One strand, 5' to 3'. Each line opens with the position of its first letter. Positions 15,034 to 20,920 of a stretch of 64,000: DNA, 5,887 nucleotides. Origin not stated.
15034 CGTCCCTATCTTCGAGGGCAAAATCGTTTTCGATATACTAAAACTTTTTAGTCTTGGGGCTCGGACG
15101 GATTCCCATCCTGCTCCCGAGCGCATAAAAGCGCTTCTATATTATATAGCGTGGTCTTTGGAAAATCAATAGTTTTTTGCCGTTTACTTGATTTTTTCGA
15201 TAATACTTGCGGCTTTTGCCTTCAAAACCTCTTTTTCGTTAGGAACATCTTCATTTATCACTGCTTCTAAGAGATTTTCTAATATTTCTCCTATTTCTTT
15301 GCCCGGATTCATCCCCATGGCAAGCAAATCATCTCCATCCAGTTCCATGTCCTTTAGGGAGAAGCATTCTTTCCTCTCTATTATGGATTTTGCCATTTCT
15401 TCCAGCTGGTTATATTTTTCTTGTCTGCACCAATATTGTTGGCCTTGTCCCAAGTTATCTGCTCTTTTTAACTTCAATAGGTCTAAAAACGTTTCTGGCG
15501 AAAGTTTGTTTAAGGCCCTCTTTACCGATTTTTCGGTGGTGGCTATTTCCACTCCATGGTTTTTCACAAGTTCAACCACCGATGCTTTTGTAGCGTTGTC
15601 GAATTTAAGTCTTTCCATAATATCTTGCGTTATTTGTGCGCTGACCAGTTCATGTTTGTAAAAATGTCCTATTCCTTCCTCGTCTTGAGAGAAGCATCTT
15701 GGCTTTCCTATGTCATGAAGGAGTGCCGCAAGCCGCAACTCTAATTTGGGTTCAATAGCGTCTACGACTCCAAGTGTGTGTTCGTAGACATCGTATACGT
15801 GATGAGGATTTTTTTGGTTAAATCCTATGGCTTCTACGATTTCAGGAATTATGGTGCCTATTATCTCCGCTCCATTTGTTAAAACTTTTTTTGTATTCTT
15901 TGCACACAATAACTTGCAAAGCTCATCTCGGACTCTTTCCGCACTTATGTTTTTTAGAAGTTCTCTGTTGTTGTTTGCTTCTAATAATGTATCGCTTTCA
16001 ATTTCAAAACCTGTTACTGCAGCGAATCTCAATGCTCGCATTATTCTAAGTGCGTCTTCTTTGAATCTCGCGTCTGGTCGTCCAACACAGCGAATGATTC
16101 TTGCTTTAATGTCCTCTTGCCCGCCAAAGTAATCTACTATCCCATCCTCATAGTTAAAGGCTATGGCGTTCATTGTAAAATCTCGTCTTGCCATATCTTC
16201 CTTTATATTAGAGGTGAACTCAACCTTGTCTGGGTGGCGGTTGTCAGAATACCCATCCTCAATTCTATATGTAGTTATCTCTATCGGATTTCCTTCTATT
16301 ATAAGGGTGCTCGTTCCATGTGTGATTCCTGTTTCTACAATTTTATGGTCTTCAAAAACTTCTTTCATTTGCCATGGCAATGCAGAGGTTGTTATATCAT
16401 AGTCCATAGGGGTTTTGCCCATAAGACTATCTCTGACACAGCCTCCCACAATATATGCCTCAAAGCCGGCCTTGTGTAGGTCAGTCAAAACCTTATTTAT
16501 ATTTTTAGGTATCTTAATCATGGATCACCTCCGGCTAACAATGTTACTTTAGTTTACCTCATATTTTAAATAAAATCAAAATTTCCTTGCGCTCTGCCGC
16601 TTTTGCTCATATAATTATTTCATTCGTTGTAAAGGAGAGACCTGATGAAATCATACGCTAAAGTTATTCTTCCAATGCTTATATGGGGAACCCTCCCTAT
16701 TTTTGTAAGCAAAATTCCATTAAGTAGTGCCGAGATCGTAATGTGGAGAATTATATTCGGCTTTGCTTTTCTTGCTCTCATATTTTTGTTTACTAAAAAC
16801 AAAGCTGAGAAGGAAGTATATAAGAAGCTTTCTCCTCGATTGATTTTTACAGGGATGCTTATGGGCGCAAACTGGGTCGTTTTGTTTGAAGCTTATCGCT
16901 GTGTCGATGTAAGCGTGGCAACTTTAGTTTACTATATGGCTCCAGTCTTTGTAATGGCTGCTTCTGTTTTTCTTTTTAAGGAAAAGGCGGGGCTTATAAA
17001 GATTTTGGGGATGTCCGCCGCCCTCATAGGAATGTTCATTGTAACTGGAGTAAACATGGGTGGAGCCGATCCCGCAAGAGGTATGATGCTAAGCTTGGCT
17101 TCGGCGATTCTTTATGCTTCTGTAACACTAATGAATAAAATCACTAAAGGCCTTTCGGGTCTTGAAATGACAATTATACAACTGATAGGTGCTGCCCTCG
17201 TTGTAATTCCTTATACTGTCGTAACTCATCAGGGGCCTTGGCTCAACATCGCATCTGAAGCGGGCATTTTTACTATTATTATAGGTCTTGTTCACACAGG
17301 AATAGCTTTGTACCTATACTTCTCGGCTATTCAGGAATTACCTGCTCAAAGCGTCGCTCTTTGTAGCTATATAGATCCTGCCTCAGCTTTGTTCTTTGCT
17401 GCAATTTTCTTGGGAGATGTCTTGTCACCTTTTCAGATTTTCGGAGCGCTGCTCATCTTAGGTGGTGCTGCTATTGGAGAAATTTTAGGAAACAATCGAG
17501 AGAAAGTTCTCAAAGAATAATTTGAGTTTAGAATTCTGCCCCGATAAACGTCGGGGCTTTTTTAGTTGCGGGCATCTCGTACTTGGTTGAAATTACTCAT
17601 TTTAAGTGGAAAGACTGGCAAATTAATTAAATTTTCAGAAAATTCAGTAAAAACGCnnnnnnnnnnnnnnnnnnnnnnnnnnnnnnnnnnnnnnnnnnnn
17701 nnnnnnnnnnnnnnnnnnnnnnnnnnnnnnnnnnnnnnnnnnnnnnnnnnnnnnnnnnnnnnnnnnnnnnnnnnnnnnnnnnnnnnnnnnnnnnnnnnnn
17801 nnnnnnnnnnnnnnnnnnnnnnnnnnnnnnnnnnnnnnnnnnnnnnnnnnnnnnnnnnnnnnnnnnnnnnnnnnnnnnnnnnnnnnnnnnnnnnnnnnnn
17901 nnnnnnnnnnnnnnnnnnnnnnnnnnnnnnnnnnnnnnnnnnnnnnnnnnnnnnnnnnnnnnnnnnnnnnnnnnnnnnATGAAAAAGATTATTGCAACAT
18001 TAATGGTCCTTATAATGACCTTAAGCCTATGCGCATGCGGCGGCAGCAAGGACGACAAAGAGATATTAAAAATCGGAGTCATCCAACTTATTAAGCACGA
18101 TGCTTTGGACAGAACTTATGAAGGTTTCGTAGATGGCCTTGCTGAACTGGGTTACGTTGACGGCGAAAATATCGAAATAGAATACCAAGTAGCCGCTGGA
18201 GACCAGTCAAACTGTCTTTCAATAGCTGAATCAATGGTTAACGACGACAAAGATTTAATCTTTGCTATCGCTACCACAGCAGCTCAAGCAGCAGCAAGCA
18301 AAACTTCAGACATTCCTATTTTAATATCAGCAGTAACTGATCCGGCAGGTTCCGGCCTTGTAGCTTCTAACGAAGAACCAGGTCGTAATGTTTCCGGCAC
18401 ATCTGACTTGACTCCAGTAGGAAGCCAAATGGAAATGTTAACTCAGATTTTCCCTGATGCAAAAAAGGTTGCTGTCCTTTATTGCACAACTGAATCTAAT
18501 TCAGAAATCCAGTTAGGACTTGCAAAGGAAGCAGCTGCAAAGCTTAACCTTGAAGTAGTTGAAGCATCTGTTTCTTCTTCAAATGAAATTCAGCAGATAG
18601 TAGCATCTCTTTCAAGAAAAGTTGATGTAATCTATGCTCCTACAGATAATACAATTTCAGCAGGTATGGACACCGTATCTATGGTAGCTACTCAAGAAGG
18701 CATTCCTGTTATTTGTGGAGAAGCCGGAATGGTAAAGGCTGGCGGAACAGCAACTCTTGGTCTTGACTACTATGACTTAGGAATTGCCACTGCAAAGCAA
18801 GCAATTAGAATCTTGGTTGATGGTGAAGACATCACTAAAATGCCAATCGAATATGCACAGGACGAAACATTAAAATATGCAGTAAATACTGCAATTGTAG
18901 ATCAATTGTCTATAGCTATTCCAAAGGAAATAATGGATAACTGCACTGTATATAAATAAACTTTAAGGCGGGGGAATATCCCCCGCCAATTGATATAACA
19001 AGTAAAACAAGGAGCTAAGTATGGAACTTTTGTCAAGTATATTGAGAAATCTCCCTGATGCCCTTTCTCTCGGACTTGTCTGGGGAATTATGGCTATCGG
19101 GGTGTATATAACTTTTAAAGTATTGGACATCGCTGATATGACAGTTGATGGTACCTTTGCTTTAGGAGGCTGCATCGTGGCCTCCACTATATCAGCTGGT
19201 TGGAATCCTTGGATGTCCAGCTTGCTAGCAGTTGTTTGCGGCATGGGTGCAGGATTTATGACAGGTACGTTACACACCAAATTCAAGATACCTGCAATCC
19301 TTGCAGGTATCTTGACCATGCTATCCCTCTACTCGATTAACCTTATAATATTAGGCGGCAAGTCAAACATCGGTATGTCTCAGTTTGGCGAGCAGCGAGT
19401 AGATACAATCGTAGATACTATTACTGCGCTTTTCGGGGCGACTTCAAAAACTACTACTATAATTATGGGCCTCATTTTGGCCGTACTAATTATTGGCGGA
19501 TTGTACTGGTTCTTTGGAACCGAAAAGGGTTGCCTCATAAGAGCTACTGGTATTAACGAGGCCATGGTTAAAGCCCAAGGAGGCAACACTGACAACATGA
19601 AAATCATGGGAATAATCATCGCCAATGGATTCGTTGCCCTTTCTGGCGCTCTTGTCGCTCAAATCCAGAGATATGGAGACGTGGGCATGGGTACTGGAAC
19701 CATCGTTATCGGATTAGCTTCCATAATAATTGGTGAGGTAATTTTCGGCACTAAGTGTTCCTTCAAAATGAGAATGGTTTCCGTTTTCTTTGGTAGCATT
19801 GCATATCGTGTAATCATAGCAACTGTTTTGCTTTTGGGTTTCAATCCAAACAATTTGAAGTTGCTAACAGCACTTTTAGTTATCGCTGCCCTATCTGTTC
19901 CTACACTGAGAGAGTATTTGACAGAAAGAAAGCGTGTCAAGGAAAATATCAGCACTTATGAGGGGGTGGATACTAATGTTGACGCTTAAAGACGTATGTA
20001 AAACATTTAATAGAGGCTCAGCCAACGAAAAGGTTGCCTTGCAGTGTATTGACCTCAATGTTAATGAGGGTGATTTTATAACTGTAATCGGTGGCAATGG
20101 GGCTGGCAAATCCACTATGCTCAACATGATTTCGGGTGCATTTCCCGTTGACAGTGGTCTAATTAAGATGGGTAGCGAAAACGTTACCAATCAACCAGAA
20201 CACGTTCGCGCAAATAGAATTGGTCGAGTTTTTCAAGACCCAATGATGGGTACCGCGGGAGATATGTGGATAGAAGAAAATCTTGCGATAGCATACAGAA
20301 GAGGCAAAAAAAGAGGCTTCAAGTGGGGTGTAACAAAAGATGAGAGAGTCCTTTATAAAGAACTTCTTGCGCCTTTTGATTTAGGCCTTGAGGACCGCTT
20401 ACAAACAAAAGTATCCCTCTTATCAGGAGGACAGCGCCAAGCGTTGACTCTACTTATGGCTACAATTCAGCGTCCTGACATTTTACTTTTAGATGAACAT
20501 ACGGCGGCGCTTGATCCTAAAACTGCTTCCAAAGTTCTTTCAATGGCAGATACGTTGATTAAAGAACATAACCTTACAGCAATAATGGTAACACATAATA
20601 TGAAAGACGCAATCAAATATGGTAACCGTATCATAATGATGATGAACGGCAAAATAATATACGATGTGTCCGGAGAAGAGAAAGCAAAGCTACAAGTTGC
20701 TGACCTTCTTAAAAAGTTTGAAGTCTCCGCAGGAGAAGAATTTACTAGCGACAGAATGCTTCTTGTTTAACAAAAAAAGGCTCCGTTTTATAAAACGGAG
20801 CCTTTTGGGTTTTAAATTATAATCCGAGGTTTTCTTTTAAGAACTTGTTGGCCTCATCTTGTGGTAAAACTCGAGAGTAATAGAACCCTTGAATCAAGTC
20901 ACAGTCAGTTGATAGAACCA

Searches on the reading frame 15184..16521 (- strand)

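Call 44: search_protein_families(library=pfam, proteins=[window:15184-16521:-], max_evalue=0.00001)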
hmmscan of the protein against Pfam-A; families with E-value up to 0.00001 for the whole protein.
window:15184-16521:- (445 aa): 4 families
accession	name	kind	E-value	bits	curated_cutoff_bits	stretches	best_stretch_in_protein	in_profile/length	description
PF01743.26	PolyA_pol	-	2.8e-39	134.8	23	1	22-144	1-126/126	Poly A polymerase head domain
PF13735.12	tRNA_NucTran2_2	-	1.4e-14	54.7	27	1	298-435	24-147/149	tRNA nucleotidyltransferase domain 2 putative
PF12627.12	PolyA_pol_RNAbd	-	5.5e-10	39.3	22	1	171-214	1-44/64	Probable RNA and SrmB- binding site of polymerase A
PF01966.28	HD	-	6e-10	39.9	22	1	245-355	1-111/116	HD domain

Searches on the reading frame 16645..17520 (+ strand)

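Call 44: search_protein_families(library=pfam, proteins=[window:16645-17520:+], max_evalue=0.00001)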
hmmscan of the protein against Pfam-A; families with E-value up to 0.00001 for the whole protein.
window:16645-17520:+ (291 aa): 1 family
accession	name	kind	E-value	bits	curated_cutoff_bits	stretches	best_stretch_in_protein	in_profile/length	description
PF00892.27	EamA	-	5.3e-37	127.6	28.2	2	6-134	6-134/135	EamA-like transporter family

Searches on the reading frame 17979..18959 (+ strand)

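Call 44: search_protein_families(library=pfam, proteins=[window:17979-18959:+], max_evalue=0.00001)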
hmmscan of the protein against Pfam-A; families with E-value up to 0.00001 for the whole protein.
window:17979-18959:+ (326 aa): 2 families
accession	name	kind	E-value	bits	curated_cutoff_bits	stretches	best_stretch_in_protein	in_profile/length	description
PF04392.18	ABC_sub_bind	-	8.8e-78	261.9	25.9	1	31-320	1-287/293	ABC transporter substrate binding protein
PF13407.12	Peripla_BP_4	-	2.4e-08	34.3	35.1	1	182-282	20-121/258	Periplasmic binding protein domain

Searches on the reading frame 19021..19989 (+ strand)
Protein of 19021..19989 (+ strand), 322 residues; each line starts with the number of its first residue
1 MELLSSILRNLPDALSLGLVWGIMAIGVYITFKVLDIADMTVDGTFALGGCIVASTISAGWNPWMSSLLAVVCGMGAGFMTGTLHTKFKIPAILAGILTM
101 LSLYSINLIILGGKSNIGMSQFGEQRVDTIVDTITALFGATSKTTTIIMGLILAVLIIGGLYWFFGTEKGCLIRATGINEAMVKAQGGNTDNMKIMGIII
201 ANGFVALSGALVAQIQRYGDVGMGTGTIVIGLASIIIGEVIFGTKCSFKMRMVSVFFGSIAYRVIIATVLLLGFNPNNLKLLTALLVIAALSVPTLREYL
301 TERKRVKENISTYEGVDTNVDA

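Call 44: search_protein_families(library=pfam, proteins=[window:19021-19989:+], max_evalue=0.00001)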
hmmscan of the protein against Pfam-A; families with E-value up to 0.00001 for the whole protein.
window:19021-19989:+ (322 aa): 1 family
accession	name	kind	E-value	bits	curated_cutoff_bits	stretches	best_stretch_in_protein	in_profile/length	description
PF02653.21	BPD_transp_2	-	2e-24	86.6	26.8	1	14-291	5-269/269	Branched-chain amino acid transport system / permease component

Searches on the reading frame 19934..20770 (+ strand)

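Call 44: search_protein_families(library=pfam, proteins=[window:19934-20770:+], max_evalue=0.00001)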
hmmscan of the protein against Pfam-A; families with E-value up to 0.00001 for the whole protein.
window:19934-20770:+ (278 aa): 3 families
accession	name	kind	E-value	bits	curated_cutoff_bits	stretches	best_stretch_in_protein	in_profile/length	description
PF00005.33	ABC_tran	-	1.6e-24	87.5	25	1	37-191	2-137/137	ABC transporter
PF02463.25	SMC_N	-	1.5e-07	31.5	40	1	47-227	25-205/220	RecF/RecN/SMC N terminal domain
PF13304.12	AAA_21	-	1.6e-07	32.2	27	0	115-222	184-299/304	AAA domain, putative AbiEii toxin, Type IV TA system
